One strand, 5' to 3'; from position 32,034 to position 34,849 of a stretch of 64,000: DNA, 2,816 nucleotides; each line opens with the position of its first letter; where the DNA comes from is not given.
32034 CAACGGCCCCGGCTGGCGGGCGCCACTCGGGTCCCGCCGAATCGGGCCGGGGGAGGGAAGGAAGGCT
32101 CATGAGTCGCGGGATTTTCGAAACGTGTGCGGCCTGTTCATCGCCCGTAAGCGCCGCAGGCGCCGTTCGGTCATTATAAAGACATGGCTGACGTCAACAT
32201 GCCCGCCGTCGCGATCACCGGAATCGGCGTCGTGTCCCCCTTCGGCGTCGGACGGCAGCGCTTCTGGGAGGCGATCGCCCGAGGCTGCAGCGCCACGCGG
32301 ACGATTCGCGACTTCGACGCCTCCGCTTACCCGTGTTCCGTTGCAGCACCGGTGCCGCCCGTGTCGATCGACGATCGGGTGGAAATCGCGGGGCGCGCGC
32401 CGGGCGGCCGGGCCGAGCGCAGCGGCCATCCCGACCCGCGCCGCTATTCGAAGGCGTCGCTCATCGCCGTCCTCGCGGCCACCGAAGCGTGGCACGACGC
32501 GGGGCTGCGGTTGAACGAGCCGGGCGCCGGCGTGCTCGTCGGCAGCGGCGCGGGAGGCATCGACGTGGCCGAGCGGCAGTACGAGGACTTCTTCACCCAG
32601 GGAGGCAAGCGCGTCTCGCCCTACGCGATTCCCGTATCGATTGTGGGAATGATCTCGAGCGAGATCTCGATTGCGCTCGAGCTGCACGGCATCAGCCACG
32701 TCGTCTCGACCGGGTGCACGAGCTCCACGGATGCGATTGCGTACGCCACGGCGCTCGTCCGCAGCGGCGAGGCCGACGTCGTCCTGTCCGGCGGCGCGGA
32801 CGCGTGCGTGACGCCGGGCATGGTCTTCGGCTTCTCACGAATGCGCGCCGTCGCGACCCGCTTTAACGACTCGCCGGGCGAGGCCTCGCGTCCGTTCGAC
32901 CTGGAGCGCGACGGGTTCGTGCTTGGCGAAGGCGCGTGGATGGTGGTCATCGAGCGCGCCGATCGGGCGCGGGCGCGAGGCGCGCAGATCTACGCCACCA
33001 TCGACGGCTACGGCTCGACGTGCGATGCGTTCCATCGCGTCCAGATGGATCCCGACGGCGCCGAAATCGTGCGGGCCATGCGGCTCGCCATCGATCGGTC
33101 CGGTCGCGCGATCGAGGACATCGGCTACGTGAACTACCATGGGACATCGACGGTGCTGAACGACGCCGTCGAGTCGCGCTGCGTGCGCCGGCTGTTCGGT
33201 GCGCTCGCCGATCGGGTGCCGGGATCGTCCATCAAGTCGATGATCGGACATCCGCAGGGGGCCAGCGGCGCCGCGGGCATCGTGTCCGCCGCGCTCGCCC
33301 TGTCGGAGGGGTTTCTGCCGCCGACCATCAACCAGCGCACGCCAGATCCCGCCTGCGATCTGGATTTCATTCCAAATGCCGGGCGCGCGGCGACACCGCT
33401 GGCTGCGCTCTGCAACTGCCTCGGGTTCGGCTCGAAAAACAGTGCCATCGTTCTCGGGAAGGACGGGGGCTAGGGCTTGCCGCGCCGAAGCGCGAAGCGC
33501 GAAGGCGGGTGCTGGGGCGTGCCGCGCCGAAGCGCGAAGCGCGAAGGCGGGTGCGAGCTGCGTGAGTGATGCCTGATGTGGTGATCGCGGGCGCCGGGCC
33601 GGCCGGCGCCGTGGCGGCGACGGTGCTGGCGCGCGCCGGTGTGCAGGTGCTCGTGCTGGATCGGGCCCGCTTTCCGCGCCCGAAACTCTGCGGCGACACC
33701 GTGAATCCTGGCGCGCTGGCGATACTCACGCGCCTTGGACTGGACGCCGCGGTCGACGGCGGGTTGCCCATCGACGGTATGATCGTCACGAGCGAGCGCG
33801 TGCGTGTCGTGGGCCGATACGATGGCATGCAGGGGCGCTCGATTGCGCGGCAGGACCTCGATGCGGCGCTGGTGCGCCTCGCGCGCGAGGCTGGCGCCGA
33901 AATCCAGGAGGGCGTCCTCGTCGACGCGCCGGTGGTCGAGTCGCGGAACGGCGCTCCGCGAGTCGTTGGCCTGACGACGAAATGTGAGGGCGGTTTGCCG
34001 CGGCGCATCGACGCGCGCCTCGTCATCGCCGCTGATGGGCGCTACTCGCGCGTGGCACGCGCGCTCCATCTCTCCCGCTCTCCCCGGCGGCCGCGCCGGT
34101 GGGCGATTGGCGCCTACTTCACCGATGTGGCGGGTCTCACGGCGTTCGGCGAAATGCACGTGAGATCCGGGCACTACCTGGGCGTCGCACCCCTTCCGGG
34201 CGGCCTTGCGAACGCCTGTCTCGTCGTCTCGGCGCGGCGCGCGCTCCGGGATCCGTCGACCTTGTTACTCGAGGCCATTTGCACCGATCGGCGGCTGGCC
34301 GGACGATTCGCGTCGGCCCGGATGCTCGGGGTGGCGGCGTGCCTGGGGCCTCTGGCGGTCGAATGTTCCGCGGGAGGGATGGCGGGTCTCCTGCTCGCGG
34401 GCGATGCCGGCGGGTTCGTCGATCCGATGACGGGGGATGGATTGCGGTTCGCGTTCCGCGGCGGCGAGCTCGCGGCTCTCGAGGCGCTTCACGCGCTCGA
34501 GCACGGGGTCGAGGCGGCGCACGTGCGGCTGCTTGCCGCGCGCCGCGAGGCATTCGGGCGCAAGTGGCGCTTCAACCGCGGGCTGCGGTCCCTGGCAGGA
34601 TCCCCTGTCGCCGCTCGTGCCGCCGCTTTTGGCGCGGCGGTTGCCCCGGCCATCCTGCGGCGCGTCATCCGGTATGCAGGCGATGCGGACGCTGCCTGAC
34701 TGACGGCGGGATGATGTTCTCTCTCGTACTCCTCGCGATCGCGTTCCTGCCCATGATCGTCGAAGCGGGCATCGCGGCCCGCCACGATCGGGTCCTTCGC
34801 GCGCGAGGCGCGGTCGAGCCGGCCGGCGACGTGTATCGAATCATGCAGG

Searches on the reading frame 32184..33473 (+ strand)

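Call 61: search_protein_families(library=pfam, proteins=[window:32184-33473:+], max_evalue=0.00001)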
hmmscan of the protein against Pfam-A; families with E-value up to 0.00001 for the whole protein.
window:32184-33473:+ (429 aa): 2 families
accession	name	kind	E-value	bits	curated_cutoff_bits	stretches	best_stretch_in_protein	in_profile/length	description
PF00109.32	ketoacyl-synt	-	3.5e-42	145.2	20.8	1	8-261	3-251/252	Beta-ketoacyl synthase, N-terminal domain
PF02801.28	Ketoacyl-synt_C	-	4.9e-31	107.6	20.8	1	270-384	1-118/119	Beta-ketoacyl synthase, C-terminal domain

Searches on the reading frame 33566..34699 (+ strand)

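Call 61: search_protein_families(library=pfam, proteins=[window:33566-34699:+], max_evalue=0.00001)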
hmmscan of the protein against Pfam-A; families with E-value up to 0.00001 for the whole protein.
window:33566-34699:+ (377 aa): 2 families
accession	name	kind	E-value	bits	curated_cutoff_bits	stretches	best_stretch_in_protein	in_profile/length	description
PF01494.25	FAD_binding_3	-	7.4e-21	75.2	22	1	4-232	3-241/349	FAD binding domain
PF01266.30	DAO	-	6e-07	29.7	27.9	0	4-36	1-33/353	FAD dependent oxidoreductase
